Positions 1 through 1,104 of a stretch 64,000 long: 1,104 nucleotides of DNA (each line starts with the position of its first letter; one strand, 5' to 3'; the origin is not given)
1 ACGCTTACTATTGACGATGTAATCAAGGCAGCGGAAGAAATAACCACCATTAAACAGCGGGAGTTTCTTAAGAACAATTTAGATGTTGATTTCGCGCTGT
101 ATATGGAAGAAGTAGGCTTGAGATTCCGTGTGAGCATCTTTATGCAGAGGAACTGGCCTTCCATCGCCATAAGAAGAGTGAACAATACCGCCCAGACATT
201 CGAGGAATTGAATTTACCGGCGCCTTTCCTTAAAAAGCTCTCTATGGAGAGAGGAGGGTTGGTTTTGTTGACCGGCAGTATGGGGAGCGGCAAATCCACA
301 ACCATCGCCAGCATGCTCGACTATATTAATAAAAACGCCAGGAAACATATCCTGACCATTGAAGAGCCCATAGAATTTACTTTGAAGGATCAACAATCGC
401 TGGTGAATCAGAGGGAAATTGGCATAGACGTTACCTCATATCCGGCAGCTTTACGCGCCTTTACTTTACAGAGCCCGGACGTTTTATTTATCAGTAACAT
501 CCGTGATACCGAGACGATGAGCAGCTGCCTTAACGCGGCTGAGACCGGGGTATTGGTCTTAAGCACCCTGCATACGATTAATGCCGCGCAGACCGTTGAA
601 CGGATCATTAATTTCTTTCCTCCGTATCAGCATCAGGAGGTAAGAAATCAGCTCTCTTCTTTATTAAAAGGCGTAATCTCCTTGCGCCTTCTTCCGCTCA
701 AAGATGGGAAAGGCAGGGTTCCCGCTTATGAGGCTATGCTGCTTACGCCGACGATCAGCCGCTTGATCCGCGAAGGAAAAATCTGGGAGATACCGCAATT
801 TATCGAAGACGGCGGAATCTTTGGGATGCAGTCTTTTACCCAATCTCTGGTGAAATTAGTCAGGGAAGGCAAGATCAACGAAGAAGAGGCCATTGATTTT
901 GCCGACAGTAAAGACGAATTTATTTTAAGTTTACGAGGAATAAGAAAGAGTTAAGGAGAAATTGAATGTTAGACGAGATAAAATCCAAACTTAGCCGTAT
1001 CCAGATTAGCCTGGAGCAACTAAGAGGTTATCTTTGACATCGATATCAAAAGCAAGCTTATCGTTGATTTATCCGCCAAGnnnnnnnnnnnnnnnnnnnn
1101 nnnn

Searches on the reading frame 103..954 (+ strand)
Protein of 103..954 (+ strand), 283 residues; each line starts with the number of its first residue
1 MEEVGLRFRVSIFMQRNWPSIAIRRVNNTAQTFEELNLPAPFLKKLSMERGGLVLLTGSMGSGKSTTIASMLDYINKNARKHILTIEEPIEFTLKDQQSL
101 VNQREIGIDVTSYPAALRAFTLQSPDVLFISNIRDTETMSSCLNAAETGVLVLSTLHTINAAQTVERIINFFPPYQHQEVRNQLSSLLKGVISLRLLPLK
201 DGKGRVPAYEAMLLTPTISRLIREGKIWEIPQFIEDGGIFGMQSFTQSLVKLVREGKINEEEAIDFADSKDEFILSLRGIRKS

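Call 48: search_protein_families(library=pfam, proteins=[window:103-954:+], max_evalue=0.001)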
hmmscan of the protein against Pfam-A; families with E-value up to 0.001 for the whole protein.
window:103-954:+ (283 aa): 4 families
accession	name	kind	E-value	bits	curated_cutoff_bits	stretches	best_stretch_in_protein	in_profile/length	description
PF00437.27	T2SSE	-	8e-33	114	24.9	1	6-198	92-279/370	Type II/IV secretion system protein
PF13191.12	AAA_16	-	0.00012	23.1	32.6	1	42-80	15-57/167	AAA ATPase domain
PF25199.1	nSTAND_NTPase5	-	0.00089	19.5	34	0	44-99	34-89/145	Novel STAND NTPase 5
PF13555.12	AAA_29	-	0.00099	19.3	27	0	46-68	17-39/61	P-loop containing region of AAA domain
